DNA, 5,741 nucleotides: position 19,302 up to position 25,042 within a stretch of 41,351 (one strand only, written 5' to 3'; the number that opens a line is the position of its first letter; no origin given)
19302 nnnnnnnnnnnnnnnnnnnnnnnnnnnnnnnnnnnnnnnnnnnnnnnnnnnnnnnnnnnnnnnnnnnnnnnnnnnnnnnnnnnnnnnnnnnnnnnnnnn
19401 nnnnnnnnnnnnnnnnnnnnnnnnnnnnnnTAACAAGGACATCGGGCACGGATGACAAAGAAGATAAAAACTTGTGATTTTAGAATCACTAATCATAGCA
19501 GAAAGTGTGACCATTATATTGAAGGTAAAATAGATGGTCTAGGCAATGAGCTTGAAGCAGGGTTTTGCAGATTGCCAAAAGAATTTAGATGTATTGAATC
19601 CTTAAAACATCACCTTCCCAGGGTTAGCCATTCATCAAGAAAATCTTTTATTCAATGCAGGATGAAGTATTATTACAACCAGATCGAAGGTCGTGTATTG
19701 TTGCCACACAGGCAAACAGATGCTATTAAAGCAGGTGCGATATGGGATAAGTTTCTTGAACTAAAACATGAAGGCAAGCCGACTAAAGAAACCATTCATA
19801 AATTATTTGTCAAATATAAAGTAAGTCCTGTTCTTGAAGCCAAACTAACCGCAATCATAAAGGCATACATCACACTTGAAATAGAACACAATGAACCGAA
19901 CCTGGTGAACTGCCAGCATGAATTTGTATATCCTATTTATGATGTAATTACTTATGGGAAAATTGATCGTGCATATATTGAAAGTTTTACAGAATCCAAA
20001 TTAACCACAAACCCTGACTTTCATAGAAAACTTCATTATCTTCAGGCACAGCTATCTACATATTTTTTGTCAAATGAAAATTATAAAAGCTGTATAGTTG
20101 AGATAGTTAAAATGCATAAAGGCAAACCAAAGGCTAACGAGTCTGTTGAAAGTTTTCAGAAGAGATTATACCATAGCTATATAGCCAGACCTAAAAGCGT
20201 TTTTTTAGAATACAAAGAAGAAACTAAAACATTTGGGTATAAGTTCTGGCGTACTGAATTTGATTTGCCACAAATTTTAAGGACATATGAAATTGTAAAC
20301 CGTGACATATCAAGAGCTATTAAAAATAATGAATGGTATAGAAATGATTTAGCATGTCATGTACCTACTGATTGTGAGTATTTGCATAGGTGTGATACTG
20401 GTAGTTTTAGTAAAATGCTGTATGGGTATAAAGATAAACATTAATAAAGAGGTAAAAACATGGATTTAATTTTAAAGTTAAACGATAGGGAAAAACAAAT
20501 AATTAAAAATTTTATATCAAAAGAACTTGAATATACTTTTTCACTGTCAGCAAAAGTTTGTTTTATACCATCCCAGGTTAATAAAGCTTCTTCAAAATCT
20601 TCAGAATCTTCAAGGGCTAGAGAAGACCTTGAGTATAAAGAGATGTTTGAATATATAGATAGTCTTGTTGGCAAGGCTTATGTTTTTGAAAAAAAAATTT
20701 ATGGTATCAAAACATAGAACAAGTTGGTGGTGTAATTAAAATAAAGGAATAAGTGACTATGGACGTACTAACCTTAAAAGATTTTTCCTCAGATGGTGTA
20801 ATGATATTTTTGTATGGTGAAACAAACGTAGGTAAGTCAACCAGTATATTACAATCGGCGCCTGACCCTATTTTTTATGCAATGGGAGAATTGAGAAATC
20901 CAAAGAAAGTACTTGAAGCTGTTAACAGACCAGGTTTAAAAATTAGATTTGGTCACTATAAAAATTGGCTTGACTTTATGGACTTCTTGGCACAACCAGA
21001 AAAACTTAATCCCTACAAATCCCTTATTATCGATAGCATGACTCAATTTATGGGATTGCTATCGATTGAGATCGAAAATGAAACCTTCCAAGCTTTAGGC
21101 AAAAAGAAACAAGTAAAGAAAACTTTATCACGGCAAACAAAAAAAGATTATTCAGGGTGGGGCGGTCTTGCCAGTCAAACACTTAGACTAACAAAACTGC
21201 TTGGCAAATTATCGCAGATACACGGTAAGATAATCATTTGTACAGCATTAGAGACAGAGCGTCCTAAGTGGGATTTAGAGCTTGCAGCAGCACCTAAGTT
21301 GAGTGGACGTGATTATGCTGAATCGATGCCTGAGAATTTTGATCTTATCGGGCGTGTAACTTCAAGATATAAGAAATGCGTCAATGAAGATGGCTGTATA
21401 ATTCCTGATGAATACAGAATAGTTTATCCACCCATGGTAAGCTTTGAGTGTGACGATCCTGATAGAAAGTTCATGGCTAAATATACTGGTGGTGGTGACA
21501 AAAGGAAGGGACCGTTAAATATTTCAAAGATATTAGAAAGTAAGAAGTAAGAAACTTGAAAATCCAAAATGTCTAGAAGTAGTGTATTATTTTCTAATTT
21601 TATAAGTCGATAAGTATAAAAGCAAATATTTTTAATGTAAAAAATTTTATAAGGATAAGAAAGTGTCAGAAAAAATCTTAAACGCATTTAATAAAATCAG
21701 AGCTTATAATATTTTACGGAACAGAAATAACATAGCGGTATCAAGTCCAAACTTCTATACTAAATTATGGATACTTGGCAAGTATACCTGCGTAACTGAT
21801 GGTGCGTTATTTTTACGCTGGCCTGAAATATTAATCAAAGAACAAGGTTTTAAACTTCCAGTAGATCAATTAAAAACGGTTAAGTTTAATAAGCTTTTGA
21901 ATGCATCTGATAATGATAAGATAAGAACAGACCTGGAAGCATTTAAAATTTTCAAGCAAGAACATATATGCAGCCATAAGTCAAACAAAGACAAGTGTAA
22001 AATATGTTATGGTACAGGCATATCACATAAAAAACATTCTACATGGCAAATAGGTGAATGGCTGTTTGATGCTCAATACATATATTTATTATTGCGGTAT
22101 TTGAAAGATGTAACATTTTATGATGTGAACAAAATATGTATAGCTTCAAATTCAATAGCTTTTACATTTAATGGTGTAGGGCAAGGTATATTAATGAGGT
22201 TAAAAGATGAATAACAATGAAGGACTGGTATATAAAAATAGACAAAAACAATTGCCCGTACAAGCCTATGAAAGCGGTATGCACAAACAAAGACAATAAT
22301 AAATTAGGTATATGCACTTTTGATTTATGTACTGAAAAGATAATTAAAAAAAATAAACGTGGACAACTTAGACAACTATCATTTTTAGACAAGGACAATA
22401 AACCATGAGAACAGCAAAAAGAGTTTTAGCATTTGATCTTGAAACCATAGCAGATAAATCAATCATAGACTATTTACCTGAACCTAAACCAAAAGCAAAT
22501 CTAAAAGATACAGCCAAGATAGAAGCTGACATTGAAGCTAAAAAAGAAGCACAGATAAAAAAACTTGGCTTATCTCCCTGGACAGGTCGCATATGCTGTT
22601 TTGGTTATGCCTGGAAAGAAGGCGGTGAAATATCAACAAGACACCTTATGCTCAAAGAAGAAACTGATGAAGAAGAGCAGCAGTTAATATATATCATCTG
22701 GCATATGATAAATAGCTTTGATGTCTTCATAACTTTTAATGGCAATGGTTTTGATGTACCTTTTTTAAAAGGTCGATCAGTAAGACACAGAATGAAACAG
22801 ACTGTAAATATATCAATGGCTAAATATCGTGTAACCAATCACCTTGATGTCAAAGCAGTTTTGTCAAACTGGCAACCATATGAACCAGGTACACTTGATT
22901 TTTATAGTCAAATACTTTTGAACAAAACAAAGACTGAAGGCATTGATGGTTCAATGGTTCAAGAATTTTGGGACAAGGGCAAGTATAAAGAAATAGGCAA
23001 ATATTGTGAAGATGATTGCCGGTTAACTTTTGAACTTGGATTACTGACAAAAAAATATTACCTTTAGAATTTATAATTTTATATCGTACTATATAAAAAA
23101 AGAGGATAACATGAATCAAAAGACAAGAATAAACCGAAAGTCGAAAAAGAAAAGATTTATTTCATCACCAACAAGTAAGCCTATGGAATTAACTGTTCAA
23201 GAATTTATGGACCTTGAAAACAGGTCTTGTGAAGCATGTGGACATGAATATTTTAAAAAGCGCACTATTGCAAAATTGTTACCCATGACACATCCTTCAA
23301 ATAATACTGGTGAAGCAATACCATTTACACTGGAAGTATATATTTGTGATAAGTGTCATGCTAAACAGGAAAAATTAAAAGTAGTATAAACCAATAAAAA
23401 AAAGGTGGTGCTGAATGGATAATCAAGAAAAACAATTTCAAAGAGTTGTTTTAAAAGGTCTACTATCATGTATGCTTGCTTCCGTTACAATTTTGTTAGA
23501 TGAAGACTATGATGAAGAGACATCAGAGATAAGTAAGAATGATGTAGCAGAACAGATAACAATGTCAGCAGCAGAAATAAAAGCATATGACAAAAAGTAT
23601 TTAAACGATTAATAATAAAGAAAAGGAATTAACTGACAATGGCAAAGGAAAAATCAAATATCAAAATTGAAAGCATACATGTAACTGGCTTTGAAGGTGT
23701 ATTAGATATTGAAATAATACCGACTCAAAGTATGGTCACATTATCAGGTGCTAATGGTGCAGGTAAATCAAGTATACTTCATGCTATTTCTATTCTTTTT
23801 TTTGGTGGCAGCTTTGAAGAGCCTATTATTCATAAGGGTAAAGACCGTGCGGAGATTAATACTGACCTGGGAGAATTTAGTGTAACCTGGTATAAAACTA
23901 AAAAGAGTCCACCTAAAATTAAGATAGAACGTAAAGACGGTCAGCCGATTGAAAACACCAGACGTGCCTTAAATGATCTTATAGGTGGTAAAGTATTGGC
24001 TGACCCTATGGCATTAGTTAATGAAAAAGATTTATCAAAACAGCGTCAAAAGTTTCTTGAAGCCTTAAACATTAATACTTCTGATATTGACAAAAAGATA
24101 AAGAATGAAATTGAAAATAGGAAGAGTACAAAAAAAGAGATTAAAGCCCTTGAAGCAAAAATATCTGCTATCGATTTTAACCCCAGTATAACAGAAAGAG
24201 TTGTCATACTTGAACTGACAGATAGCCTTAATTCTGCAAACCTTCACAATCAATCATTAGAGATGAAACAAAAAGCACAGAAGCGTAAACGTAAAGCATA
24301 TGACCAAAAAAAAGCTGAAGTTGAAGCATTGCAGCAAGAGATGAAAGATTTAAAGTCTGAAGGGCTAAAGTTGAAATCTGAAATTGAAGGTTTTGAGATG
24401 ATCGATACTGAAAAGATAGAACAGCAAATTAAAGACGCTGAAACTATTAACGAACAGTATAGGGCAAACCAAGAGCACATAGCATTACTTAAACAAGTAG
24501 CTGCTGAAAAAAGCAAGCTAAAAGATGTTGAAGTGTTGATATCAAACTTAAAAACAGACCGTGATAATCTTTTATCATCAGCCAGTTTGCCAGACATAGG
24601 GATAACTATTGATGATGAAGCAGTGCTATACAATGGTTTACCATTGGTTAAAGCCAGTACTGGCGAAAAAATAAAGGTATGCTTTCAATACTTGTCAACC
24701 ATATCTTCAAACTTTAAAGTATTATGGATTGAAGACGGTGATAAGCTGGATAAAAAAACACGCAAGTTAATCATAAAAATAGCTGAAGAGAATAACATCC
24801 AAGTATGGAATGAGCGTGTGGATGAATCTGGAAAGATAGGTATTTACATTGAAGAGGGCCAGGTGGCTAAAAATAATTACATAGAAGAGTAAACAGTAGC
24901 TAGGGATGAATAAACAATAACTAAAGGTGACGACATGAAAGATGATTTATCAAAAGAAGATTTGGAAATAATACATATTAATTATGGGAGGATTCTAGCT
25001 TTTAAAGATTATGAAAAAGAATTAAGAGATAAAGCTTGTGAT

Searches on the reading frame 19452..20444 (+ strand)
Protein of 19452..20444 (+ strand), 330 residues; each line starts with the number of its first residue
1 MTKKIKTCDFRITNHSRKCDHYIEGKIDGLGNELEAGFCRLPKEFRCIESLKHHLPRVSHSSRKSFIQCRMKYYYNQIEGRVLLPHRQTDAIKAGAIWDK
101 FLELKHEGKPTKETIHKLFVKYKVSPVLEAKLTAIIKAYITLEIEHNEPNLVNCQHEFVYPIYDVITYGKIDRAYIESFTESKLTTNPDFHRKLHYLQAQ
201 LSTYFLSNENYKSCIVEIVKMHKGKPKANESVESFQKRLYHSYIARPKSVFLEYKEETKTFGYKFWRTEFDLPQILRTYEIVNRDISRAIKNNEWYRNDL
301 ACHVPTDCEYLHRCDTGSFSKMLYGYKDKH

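Call 9: search_protein_families(library=phrogs, proteins=[window:19452-20444:+], max_evalue=0.001)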
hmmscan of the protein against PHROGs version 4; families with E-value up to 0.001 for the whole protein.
window:19452-20444:+ (330 aa): 1 family
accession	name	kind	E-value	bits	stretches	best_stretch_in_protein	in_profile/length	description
phrog_1218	-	DNA, RNA and nucleotide metabolism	3.9e-06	27.3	1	55-271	7-211/364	exonuclease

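Call 22: find_encoding_contigs(protein=window:19452-20444:+, flank=10000, max_places=10)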
Protein window:19452-20444:+ (330 aa): 1 contig read that carries it; 1 place shown.
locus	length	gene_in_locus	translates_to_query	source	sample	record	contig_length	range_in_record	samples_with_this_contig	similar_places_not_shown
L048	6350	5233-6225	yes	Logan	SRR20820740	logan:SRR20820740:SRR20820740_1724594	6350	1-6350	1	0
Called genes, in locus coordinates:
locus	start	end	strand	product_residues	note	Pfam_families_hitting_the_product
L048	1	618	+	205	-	?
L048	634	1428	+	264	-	PF22768:SPP1_Dit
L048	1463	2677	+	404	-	-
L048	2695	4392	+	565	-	-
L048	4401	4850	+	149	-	PF18925:DUF5675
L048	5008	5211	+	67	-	-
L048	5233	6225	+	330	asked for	-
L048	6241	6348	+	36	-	?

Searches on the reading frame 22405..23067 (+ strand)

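Call 26: search_protein_families(library=pfam, proteins=[window:22405-23067:+], max_evalue=0.01)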
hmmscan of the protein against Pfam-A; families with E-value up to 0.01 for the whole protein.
window:22405-23067:+ (220 aa): 3 families
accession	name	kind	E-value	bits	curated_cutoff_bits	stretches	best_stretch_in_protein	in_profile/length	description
PF10108.15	DNA_pol_B_exo2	-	1.8e-18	67.4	24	1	67-209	15-167/213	Predicted 3'-5' exonuclease related to the exonuclease domain of PolB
PF13482.12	RNase_H_2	-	3.2e-15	56.9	22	1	55-211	9-160/165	RNase_H superfamily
PF03104.25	DNA_pol_B_exo1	-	3.1e-05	23.9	23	1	88-126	140-180/242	DNA polymerase family B, exonuclease domain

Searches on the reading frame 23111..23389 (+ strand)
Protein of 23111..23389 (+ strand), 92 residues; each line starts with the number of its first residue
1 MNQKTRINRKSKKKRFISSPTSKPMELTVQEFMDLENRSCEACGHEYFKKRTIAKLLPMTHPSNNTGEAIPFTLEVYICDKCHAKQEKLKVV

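Call 9: search_protein_families(library=phrogs, proteins=[window:23111-23389:+], max_evalue=0.001)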
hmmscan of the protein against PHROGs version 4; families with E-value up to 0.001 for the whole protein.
window:23111-23389:+ (92 aa): 0 families

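Call 26: search_protein_families(library=pfam, proteins=[window:23111-23389:+], max_evalue=0.01)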
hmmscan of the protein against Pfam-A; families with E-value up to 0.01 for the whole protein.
window:23111-23389:+ (92 aa): 3 families
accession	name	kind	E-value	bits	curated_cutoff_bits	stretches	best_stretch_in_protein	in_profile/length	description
PF03892.19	NapB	-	0.00011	22.7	25.1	1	5-90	33-118/127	Nitrate reductase cytochrome c-type subunit (NapB)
PF14522.11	Cytochrome_C7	-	0.0041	17.4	24.8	1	36-89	12-54/67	Cytochrome c7 and related cytochrome c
PF08421.16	Methyltransf_13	-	0.007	16.9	31.3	0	69-86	34-51/62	Putative zinc binding domain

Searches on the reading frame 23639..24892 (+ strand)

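Call 26: search_protein_families(library=pfam, proteins=[window:23639-24892:+], max_evalue=0.01)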
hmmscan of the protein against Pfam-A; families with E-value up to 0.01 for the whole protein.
window:23639-24892:+ (417 aa): 6 families
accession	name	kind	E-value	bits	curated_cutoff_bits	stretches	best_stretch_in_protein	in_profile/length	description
PF13175.12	AAA_15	-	2.2e-07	31.3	32.1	1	9-312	2-264/374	AAA ATPase domain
PF13555.12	AAA_29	-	6.4e-05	23.1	27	1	18-57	12-49/61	P-loop containing region of AAA domain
PF02463.25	SMC_N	-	0.00034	20.6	40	1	10-53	2-47/220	RecF/RecN/SMC N terminal domain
PF13304.12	AAA_21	-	0.00086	19.9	27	1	35-82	4-58/304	AAA domain, putative AbiEii toxin, Type IV TA system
PF13514.12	AAA_27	-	0.0026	17.8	22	1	29-56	25-52/206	AAA domain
PF11398.14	DUF2813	-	0.0046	16.8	21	1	10-54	3-46/372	Protein of unknown function (DUF2813)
